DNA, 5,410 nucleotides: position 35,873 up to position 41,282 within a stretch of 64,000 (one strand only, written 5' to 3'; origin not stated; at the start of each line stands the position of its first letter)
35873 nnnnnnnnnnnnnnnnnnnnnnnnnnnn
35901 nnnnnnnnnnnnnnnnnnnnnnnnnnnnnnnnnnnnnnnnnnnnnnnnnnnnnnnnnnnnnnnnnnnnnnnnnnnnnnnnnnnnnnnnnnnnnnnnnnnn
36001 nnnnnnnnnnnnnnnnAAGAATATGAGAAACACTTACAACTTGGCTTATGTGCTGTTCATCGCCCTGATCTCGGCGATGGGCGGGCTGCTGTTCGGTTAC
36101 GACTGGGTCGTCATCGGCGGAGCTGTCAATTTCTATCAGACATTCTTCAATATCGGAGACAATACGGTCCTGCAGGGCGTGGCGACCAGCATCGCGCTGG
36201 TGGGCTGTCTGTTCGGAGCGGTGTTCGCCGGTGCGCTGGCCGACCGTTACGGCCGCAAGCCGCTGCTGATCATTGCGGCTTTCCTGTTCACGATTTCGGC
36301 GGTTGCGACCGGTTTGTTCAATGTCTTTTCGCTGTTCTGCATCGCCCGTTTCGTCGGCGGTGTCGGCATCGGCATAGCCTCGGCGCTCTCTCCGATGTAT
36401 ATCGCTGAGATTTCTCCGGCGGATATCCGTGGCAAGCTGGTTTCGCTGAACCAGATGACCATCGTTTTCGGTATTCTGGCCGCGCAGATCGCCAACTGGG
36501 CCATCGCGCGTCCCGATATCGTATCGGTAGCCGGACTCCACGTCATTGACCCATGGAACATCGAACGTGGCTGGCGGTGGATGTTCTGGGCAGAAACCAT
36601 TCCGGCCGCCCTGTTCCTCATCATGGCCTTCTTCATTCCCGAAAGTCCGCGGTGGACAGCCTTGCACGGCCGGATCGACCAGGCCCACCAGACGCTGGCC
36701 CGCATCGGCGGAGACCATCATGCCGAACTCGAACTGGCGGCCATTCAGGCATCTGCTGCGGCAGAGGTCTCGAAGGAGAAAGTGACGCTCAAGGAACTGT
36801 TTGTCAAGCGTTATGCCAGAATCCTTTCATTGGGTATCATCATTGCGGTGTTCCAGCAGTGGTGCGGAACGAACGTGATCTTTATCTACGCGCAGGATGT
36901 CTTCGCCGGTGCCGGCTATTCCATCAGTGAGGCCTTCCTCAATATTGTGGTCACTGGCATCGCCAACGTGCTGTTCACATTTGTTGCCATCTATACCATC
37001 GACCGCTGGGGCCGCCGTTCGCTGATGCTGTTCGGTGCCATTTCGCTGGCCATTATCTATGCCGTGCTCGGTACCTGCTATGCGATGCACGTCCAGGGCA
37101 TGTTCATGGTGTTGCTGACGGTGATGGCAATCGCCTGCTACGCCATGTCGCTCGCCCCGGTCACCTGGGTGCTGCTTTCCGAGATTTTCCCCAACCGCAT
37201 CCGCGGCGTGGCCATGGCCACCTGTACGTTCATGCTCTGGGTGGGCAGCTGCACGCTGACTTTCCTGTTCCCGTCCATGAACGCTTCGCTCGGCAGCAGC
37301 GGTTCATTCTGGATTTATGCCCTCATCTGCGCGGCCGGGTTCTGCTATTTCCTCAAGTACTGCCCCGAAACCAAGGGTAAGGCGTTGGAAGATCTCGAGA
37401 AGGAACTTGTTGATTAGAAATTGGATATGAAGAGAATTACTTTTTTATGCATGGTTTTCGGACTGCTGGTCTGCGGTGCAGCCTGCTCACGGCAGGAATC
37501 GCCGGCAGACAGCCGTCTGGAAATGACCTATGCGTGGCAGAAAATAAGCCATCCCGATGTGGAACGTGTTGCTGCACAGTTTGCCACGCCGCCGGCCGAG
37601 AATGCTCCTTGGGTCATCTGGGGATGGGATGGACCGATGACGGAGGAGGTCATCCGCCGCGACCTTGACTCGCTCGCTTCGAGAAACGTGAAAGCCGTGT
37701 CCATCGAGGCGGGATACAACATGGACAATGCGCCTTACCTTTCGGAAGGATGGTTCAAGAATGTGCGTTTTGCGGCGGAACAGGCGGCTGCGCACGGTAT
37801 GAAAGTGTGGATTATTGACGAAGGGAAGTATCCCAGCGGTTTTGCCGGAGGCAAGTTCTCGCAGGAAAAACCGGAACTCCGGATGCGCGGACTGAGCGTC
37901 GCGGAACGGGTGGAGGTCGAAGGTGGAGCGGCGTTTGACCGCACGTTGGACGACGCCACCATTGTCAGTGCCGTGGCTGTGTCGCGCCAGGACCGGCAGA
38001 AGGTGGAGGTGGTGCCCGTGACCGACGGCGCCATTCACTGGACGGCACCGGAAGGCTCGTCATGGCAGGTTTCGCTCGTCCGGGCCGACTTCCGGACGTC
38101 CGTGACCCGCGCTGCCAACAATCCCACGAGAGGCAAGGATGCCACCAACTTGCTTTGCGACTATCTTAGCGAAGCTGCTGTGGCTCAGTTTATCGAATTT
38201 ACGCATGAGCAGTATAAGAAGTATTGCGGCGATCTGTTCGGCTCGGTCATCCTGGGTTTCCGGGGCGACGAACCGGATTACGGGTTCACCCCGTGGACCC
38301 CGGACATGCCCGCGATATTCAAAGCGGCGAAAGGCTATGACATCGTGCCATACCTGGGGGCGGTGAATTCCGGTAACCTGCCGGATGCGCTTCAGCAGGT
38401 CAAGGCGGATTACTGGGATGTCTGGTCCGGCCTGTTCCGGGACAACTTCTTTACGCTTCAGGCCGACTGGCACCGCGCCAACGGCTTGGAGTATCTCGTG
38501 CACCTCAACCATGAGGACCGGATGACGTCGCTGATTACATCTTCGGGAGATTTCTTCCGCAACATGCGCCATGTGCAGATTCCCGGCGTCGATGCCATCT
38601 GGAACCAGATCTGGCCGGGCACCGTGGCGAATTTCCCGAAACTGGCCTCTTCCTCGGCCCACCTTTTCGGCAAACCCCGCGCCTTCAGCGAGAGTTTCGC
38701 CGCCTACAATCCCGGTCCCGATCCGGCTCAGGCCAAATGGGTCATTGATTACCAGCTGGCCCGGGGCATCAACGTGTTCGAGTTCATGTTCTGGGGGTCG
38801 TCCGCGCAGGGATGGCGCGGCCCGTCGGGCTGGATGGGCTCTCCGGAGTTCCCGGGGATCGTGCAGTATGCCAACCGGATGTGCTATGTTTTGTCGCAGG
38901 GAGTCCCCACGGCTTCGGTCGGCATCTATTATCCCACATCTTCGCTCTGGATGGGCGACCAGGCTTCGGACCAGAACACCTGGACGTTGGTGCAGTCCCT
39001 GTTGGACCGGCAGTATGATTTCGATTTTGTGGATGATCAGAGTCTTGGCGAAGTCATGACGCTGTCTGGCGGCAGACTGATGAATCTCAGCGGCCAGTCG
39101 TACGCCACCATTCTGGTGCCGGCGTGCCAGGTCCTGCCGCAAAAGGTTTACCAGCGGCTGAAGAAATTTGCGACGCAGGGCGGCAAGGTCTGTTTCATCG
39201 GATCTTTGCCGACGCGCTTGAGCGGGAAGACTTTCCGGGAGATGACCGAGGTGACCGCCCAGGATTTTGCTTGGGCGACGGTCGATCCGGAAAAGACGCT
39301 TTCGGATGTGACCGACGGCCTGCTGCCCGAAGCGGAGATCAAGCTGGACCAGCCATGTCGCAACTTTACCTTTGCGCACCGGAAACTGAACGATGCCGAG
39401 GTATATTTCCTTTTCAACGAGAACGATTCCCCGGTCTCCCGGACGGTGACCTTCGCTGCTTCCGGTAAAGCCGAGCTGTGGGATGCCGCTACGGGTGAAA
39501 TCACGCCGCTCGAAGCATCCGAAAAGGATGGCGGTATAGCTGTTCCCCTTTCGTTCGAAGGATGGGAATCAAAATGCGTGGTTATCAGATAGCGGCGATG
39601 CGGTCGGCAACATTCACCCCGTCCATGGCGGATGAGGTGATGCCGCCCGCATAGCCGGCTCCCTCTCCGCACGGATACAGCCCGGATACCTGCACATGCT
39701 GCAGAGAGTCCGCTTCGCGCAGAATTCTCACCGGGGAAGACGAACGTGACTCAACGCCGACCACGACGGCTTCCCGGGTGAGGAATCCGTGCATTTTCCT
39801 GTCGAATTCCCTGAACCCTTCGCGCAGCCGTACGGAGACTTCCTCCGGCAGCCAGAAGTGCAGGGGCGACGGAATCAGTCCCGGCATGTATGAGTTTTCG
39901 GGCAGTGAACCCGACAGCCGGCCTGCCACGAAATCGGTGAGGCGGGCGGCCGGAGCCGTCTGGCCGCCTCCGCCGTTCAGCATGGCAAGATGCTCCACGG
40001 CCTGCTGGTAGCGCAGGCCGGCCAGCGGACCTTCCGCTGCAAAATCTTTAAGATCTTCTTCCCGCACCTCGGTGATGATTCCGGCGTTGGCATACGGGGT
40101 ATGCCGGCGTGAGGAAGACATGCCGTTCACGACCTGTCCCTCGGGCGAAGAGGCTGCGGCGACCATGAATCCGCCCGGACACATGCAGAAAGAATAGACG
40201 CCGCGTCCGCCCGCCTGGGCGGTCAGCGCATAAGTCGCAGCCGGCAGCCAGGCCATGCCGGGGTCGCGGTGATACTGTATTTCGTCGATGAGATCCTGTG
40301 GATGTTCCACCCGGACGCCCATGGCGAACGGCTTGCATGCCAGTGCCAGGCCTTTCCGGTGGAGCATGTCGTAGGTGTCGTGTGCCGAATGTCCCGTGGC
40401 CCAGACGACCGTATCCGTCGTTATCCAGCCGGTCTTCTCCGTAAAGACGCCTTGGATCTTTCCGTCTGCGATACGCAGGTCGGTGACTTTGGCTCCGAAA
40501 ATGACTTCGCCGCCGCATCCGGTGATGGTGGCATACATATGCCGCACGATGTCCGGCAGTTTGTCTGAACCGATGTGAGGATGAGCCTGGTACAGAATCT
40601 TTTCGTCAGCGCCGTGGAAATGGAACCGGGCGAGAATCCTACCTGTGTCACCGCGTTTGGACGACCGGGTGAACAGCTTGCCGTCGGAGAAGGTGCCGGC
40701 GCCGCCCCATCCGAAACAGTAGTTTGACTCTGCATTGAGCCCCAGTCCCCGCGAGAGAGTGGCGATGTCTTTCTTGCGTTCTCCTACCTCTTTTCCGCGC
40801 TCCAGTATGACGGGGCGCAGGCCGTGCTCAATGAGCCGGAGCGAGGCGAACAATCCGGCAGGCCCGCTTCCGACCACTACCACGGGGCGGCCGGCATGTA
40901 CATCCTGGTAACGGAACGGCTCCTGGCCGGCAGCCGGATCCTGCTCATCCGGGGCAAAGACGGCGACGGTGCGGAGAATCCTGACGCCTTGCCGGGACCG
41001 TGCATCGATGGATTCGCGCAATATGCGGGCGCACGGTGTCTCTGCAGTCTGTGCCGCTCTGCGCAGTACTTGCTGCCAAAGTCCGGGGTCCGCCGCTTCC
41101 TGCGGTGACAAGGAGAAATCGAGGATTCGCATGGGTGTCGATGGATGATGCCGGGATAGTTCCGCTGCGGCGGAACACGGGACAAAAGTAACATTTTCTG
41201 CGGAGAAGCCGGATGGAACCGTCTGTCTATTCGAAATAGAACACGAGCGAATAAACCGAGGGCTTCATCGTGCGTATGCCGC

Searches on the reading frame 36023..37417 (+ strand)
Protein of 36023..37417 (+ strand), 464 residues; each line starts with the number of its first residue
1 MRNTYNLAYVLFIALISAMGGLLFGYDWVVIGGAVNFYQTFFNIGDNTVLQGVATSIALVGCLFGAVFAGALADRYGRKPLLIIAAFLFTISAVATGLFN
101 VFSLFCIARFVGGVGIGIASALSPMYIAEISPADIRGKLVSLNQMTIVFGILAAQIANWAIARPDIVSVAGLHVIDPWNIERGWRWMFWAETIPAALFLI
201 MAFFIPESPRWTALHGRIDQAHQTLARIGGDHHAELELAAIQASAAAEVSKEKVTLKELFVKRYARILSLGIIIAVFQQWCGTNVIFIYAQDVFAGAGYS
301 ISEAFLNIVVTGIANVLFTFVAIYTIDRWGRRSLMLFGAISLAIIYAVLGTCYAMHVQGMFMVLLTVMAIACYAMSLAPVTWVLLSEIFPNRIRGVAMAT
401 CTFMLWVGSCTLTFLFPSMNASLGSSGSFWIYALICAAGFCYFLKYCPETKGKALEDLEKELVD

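Call 37: search_protein_families(library=pfam, proteins=[window:36023-37417:+], max_evalue=0.001)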
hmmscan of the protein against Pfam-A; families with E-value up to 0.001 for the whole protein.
window:36023-37417:+ (464 aa): 3 families
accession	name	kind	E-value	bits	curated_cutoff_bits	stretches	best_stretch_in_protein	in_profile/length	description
PF00083.30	Sugar_tr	-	8.4e-114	381.3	22.3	1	14-460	2-450/452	Sugar (and other) transporter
PF07690.21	MFS_1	-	2.5e-35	122.5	33.4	2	19-300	3-235/347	Major Facilitator Superfamily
PF06609.19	TRI12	-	2.1e-06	27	23.2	1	51-228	80-239/599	Fungal trichothecene efflux pump (TRI12)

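Call 39: search_protein_families(library=ncbifam, proteins=[window:36023-37417:+], max_evalue=0.001)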
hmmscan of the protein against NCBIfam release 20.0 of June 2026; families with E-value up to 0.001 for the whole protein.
window:36023-37417:+ (464 aa): 34 families (the best 25 are shown)
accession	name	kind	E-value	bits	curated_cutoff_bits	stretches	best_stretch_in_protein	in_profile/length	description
NF007484.0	PRK10077.1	equivalog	2.7e-118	395.8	608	1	2-460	2-470/480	D-xylose transporter XylE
TIGR00879.1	SP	subfamily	1e-106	357.6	237.8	1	3-457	48-509/510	sugar porter family MFS transporter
NF052357.1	GlucTporGlcPStph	equivalog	4.5e-74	249.9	750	1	12-462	7-437/445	glucose transporter GlcP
TIGR00898.1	2A0119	subfamily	6.9e-46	157.1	550.75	1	47-457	124-505/506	cation transport protein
TIGR00895.1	2A0115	subfamily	2.4e-32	112.3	418.55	1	9-401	14-379/398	aromatic acid/H+ symport family MFS transporter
TIGR00887.1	2A0109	equivalog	2.4e-20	72.9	610.3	1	15-461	19-502/502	phosphate:H+ symporter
TIGR00891.1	2A0112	subfamily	1.5e-19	70.4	552.9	1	18-398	18-366/405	sialate:H+ symport family MFS transporter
NF003024.0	PRK03893.1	subfamily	1.6e-17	63.5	604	1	18-279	27-269/497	sialate:H+ symport family MFS transporter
TIGR00883.1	2A0106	subfamily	8.6e-16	58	443.45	1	26-437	7-396/400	metabolite/H+ symporter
TIGR00880.1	2_A_01_02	superfamily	1.6e-14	54.2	131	1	60-206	9-138/141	multidrug resistance protein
NF008586.0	PRK11551.1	equivalog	2.5e-14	53.1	410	1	21-233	24-218/406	3-(3-hydroxy-phenyl)propionate transporter MhpT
NF053517.1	HbztTptrPcaK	equivalog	5.7e-14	51.9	770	1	51-245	56-234/437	4-hydroxybenzoate transporter PcaK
TIGR01299.1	synapt_SV2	subfamily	8.2e-13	47.1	637.3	1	25-228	180-377/742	synaptic vesicle protein SV2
TIGR00893.1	2A0114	subfamily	3.3e-12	46.1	395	1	52-437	32-390/399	D-galactonate transporter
TIGR00711.1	efflux_EmrB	subfamily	1.1e-09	37.5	230.2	1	49-219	38-189/485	DHA2 family efflux MFS transporter permease subunit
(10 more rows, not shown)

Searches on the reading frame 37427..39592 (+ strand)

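Call 37: search_protein_families(library=pfam, proteins=[window:37427-39592:+], max_evalue=0.001)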
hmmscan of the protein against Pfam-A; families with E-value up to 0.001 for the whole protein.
window:37427-39592:+ (721 aa): 1 family
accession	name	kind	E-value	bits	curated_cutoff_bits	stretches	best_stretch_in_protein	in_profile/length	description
PF17132.9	Glyco_hydro_106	-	2.6e-55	188.7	29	1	199-695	229-739/743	alpha-L-rhamnosidase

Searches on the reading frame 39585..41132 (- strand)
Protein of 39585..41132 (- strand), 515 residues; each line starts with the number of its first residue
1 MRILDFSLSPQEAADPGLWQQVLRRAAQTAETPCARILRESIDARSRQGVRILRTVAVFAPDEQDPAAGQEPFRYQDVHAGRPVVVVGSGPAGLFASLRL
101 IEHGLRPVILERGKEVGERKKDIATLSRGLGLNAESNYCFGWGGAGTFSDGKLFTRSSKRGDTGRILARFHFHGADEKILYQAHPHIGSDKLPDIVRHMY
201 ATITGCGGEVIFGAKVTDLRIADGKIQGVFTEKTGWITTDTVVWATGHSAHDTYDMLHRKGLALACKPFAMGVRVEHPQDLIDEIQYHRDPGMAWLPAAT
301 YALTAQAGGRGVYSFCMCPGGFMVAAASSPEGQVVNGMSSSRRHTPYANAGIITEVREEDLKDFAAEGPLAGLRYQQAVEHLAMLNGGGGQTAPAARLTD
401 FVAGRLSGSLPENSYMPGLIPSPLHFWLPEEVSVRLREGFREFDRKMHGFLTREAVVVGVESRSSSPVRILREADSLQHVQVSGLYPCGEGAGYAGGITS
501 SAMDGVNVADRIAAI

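Call 39: search_protein_families(library=ncbifam, proteins=[window:39585-41132:-], max_evalue=0.001)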
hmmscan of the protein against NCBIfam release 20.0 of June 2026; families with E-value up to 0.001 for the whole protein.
window:39585-41132:- (515 aa): 25 families
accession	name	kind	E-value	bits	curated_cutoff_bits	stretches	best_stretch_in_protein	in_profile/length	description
NF005560.0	PRK07233.1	equivalog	1.1e-07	31.1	252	1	84-117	3-36/435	hypothetical protein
TIGR03467.1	HpnE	equivalog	3.2e-07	30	283.05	1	84-120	1-37/430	hydroxysqualene dehydroxylase HpnE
TIGR00275.1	TIGR00275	subfamily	5.5e-07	28.8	183.8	1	84-262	1-180/401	aminoacetone oxidase family FAD-binding enzyme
TIGR02734.1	crtI_fam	subfamily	8.6e-07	28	238.1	1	84-122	1-39/504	phytoene desaturase family protein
NF006130.0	PRK08274.1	equivalog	1.3e-05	24.2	369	0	195-248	134-191/467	FAD-dependent tricarballylate dehydrogenase TcuA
NF045637.1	carotdesatCrtDProt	equivalog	2.3e-05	23.2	580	0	84-125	1-42/485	1-hydroxycarotenoid 3,4-desaturase CrtD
TIGR03997.1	mycofact_OYE_2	equivalog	2.4e-05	23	793.15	1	64-127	359-425/645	mycofactocin system FadH/OYE family oxidoreductase 2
TIGR01813.1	flavo_cyto_c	subfamily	2.5e-05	23.2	285.45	1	83-116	1-35/444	flavocytochrome c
NF006002.0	PRK08132.1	subfamily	2.8e-05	22.7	416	1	77-130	21-74/552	FAD-dependent oxidoreductase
NF005547.0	PRK07208.1-3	equivalog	3e-05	23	380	1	82-118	5-41/465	hypothetical protein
NF009478.0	PRK12844.1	equivalog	3.2e-05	22.5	789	0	84-117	11-44/559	3-ketosteroid-delta-1-dehydrogenase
NF005882.1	PRK07843.1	equivalog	8.1e-05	21.2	788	0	84-117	4-37/547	3-oxosteroid 1-dehydrogenase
NF004780.0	PRK06126.1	subfamily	0.00011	20.6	445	1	81-121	8-48/552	hypothetical protein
NF004829.0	PRK06183.1-3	subfamily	0.00014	20.8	390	1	81-115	8-42/520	bifunctional 3-(3-hydroxy-phenyl)propionate/3-hydroxycinnamic acid hydroxylase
NF005548.0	PRK07208.1-4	equivalog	0.00015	20.5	389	1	83-121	5-43/488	hypothetical protein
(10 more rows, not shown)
